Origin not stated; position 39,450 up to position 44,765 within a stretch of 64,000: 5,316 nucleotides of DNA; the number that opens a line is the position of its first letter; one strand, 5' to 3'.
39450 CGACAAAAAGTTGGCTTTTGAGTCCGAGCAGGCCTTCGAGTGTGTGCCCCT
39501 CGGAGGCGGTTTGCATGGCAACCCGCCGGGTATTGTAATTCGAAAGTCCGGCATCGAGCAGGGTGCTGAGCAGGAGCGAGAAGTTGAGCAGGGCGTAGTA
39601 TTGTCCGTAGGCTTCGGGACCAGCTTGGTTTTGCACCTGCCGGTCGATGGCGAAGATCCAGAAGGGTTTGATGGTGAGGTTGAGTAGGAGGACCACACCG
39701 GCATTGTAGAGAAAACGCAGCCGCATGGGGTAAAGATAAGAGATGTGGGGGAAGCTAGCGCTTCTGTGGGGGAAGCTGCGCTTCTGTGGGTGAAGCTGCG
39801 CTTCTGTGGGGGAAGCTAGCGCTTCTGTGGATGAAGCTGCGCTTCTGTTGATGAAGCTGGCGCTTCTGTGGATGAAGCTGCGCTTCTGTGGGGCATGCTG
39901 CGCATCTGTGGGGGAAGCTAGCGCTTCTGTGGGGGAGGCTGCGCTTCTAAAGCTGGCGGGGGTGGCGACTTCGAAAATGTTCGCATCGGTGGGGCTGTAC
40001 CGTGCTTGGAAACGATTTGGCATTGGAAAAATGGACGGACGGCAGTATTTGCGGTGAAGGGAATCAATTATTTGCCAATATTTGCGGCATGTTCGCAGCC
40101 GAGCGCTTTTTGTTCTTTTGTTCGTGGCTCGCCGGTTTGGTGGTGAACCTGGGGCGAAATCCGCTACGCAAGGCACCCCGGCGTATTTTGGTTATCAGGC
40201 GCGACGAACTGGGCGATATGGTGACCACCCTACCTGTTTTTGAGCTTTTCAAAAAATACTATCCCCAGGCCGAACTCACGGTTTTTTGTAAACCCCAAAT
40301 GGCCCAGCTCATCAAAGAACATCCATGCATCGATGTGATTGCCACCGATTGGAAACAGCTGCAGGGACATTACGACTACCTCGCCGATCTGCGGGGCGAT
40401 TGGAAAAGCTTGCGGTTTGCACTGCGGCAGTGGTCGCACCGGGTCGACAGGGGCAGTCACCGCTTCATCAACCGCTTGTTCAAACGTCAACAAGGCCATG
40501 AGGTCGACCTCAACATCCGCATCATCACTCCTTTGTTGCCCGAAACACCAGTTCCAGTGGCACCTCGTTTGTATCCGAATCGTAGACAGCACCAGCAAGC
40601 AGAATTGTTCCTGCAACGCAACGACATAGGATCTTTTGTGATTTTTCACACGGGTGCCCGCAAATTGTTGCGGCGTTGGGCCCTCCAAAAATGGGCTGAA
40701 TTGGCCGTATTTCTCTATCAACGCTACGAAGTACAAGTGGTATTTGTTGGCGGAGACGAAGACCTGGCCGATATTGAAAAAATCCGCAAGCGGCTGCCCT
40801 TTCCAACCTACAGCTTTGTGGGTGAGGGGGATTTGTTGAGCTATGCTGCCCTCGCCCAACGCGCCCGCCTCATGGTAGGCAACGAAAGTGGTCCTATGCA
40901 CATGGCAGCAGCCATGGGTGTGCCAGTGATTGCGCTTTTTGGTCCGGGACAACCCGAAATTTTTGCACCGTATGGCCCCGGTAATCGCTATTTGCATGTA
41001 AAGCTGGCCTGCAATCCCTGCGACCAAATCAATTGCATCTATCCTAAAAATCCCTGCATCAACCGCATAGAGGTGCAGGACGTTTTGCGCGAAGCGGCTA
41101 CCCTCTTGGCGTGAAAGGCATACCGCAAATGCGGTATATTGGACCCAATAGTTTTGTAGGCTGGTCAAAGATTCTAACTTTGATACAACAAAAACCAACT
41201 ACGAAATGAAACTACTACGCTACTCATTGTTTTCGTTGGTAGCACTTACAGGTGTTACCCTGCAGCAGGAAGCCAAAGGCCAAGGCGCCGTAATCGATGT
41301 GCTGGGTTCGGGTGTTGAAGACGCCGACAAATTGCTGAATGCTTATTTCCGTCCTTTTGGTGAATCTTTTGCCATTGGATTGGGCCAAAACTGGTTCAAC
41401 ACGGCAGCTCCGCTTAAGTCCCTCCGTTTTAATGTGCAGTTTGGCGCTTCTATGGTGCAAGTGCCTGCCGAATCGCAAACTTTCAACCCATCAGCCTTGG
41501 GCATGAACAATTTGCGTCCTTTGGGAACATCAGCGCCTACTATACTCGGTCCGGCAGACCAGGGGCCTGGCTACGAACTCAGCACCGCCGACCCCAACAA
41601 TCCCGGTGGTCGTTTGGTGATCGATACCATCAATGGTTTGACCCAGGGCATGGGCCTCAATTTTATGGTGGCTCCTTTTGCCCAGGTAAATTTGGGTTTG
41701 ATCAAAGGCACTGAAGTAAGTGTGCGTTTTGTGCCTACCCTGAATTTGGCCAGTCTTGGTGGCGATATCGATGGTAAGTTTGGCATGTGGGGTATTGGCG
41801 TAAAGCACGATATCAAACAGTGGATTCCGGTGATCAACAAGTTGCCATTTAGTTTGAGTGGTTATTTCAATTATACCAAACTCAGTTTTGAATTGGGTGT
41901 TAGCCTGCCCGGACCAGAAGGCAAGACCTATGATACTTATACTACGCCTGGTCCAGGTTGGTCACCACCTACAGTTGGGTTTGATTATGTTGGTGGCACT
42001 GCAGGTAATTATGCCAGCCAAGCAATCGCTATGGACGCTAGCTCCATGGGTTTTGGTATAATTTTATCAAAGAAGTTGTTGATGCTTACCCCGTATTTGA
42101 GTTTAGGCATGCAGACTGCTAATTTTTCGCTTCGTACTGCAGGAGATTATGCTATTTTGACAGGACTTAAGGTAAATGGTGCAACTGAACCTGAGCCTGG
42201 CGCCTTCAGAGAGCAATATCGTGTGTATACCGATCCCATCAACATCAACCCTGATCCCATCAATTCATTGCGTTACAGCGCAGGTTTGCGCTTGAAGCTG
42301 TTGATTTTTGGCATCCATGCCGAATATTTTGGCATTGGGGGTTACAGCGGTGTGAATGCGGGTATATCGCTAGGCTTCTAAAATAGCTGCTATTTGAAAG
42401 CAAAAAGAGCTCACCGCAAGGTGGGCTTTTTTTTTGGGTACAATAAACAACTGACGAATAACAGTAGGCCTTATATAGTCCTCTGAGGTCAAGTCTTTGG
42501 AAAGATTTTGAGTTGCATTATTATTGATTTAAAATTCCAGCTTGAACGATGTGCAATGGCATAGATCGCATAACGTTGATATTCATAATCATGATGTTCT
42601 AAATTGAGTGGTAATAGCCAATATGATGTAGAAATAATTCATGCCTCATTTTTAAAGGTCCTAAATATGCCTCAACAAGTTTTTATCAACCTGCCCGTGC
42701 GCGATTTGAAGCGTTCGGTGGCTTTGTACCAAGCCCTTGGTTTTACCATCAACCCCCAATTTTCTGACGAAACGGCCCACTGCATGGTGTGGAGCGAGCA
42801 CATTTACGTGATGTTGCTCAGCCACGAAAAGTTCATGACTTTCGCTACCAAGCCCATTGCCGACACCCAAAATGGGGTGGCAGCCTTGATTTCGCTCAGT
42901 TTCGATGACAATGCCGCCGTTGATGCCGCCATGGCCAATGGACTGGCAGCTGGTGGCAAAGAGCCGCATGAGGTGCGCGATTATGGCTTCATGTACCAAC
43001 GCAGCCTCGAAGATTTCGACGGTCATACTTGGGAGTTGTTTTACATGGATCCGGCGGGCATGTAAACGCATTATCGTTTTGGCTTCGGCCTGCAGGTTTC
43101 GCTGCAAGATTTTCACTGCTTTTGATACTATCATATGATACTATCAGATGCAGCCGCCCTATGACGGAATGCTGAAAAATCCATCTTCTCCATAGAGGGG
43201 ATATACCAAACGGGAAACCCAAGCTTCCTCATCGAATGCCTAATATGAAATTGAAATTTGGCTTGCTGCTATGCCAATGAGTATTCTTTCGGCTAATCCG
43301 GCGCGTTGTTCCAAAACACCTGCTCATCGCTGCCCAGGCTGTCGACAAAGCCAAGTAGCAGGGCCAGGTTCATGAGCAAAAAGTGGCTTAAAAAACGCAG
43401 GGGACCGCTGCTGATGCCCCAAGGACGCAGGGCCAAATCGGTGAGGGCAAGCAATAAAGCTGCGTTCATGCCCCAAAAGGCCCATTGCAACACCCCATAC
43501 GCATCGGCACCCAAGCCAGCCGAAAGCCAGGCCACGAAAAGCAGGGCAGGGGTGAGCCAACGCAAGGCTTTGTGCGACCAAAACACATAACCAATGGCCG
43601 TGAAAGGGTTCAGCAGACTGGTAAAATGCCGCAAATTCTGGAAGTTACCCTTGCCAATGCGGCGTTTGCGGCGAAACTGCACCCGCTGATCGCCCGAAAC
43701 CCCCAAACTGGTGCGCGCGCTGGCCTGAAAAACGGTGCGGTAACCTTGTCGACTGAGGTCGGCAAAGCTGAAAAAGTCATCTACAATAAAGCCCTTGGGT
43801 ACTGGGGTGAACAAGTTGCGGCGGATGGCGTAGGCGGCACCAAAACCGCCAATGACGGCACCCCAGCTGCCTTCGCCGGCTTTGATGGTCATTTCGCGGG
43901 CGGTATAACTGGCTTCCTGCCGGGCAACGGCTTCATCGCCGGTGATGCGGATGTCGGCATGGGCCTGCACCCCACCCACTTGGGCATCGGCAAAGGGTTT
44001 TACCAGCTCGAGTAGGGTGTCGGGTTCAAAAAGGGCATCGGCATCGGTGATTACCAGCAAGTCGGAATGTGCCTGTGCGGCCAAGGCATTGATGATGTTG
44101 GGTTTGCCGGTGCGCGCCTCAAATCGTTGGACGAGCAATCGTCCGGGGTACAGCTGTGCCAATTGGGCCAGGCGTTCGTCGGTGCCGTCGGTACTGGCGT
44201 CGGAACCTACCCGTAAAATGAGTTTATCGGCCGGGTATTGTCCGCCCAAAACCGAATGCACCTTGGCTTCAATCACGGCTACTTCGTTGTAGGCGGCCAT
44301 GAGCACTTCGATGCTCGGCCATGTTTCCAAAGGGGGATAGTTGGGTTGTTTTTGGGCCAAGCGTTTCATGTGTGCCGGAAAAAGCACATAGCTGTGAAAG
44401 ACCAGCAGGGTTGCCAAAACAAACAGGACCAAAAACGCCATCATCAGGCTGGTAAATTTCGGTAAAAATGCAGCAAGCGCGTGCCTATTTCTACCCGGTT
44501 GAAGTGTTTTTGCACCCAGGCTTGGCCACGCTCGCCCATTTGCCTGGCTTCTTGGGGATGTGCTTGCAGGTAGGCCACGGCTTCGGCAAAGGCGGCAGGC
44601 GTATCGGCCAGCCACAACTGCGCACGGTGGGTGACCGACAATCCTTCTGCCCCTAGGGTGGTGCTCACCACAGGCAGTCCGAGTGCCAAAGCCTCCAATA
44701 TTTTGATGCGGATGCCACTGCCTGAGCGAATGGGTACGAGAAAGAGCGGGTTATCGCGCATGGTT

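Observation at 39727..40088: Ten phased 20-21-bp tandem repeats in the divergent promoter region of the polysaccharide locus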

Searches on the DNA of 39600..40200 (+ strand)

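Call 56: search_rna_families(source=window, start=39600, end=40200, threshold=evalue, max_evalue=1)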
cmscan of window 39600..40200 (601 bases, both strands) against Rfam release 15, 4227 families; matches with E-value up to 1: 2.
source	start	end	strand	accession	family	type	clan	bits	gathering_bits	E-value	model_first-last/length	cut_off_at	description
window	40035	40109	+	RF01404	PinT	Gene; sRNA;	-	18.5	60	0.33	1-76/76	no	PinT (STnc440) Hfq binding RNA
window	39849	39961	+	RF02932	Betaproteobacteria-1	Gene; sRNA;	-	18.2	49.4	0.4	1-120/120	no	Betaproteobacteria-1 RNA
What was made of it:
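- Rfam gives no match, only E>0.3 noise (call 56).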

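Call 57: search_dna_similar(query=window:39727-40088:+, collection=plasmids, mode=distant, max_evalue=0.01, max_rows=10)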
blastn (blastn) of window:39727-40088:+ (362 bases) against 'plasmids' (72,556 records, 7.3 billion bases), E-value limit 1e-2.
No match.

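Call 58: search_dna_similar(query=window:39727-40088:+, collection=phages, mode=distant, max_evalue=0.01, max_rows=10)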
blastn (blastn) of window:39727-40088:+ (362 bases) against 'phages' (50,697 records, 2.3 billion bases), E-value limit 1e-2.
No match.
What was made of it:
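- No similarity to any plasmid or phage record (calls 57, 58).
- Tried and rejected: Plasmid or phage origin. blastn in distant mode found no match (calls 57, 58).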

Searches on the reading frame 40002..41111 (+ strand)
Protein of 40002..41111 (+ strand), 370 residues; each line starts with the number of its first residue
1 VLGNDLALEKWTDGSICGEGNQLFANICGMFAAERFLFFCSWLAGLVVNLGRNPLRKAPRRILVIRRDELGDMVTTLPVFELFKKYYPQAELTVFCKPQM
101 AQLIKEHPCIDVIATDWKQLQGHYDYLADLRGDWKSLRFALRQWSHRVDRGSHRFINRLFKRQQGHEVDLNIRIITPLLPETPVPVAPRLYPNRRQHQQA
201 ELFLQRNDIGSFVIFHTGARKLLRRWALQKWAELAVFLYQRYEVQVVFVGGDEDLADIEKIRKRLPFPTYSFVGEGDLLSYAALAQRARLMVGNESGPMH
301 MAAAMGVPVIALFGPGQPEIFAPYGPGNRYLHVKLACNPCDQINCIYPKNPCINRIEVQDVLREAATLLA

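Call 10: search_protein_families(library=pfam, proteins=[window:40002-41111:+])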
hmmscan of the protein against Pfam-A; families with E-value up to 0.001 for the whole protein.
window:40002-41111:+ (370 aa): 1 family
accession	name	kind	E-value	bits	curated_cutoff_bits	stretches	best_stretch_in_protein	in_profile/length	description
PF01075.23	Glyco_transf_9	-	2.6e-28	99.4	22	1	117-349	5-245/247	Glycosyltransferase family 9 (heptosyltransferase)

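Call 32: find_encoding_contigs(protein=window:40089-41111:+, flank=3000, max_places=10)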
Protein window:40089-41111:+ (341 aa): 3 contigs read that carry it; 1 place shown.
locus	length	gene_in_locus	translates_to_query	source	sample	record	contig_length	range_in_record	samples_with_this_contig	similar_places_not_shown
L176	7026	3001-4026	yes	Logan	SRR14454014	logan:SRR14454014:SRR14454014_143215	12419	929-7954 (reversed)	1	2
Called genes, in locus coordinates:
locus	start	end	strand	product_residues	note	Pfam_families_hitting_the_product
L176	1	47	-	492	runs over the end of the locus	PF04932:Wzy_C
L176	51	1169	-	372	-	-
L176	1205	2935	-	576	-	PF01943:Polysacc_synt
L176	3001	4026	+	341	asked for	PF01075:Glyco_transf_9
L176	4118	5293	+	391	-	PF20230:DUF6588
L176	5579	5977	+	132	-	PF22677:Ble-like_N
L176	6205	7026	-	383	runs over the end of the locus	PF13506:Glyco_transf_21 (weak), PF00535:Glycos_transf_2, PF13641:Glyco_tranf_2_3, PF13632:Glyco_trans_2_3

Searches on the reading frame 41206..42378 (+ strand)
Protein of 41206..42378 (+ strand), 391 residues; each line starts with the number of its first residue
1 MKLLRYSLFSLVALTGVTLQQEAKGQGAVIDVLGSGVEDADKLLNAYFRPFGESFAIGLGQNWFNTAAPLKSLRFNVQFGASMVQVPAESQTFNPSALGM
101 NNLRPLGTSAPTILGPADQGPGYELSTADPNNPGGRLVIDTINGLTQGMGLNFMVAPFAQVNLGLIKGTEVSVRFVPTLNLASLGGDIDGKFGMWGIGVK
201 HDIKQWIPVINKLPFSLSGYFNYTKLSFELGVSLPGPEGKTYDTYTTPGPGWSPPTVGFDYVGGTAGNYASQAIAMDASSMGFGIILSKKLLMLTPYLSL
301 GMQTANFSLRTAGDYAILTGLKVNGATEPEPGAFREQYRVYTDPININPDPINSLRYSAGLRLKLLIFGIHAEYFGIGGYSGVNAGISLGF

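Call 10: search_protein_families(library=pfam, proteins=[window:41206-42378:+])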
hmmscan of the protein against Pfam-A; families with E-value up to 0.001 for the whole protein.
window:41206-42378:+ (391 aa): 1 family
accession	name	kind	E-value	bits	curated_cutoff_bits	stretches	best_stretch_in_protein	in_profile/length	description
PF20230.4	DUF6588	-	2.2e-78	264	27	1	8-391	7-319/319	Family of unknown function (DUF6588)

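Call 11: find_encoding_contigs(protein=window:41206-42378:+, flank=10000, max_places=10)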
Protein window:41206-42378:+ (391 aa): 3 contigs read that carry it; 2 places shown.
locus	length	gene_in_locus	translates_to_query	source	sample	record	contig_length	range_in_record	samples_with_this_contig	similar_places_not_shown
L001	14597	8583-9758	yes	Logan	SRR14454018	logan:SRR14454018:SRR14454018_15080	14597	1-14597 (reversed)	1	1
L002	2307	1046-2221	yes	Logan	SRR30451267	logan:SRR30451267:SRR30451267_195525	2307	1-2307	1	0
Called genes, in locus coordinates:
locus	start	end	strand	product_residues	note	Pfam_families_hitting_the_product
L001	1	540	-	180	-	?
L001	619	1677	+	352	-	PF12911:OppC_N, PF00528:BPD_transp_1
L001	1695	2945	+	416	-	PF07228:SpoIIE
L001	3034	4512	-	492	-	PF04932:Wzy_C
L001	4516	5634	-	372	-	-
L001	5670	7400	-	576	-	PF01943:Polysacc_synt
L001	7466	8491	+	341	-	PF01075:Glyco_transf_9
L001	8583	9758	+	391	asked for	PF20230:DUF6588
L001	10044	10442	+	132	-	PF22677:Ble-like_N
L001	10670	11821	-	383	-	PF13506:Glyco_transf_21 (weak), PF00535:Glycos_transf_2, PF13641:Glyco_tranf_2_3, PF13632:Glyco_trans_2_3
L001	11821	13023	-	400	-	PF13439:Glyco_transf_4, PF13579:Glyco_trans_4_4, PF00534:Glycos_transf_1, PF13692:Glyco_trans_1_4, PF13524:Glyco_trans_1_2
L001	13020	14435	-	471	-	PF03739:LptF_LptG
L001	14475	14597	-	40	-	?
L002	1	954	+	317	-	?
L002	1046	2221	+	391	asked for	PF20230:DUF6588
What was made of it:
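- Checked: The GT9 ATG is at 40089, giving 341 aa as called in L001 (call 11).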

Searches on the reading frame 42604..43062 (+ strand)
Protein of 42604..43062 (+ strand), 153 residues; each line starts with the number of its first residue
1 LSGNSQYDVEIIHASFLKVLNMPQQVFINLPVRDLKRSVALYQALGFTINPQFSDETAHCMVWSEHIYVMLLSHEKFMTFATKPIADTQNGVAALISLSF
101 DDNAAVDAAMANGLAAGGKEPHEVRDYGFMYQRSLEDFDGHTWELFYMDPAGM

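Call 10: search_protein_families(library=pfam, proteins=[window:42604-43062:+])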
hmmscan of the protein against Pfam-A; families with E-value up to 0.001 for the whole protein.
window:42604-43062:+ (153 aa): 2 families
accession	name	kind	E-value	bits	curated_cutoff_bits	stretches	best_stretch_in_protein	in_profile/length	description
PF22677.2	Ble-like_N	-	7.2e-08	32.5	24.5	1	26-56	3-33/41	Bleomycin resistance protein-like N-terminal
PF00903.31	Glyoxalase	-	7.4e-05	23.6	20.6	1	28-145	5-121/121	Glyoxalase/Bleomycin resistance protein/Dioxygenase superfamily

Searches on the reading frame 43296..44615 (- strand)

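Call 10: search_protein_families(library=pfam, proteins=[window:43296-44615:-])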
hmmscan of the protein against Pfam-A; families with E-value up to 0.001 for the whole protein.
window:43296-44615:- (440 aa): 4 families
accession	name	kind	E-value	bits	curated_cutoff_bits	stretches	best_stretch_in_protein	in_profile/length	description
PF13641.12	Glyco_tranf_2_3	-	2.1e-19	70.9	27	1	100-302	1-209/230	Glycosyltransferase like family 2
PF00535.33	Glycos_transf_2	-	1.2e-16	61.5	23.3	1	104-236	2-131/168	Glycosyl transferase family 2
PF13632.12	Glyco_trans_2_3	-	6.4e-12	46.1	27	1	188-390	3-195/198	Glycosyl transferase family group 2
PF13506.12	Glyco_transf_21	-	1.5e-07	31.5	21.7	1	173-295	21-145/174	Glycosyl transferase family 21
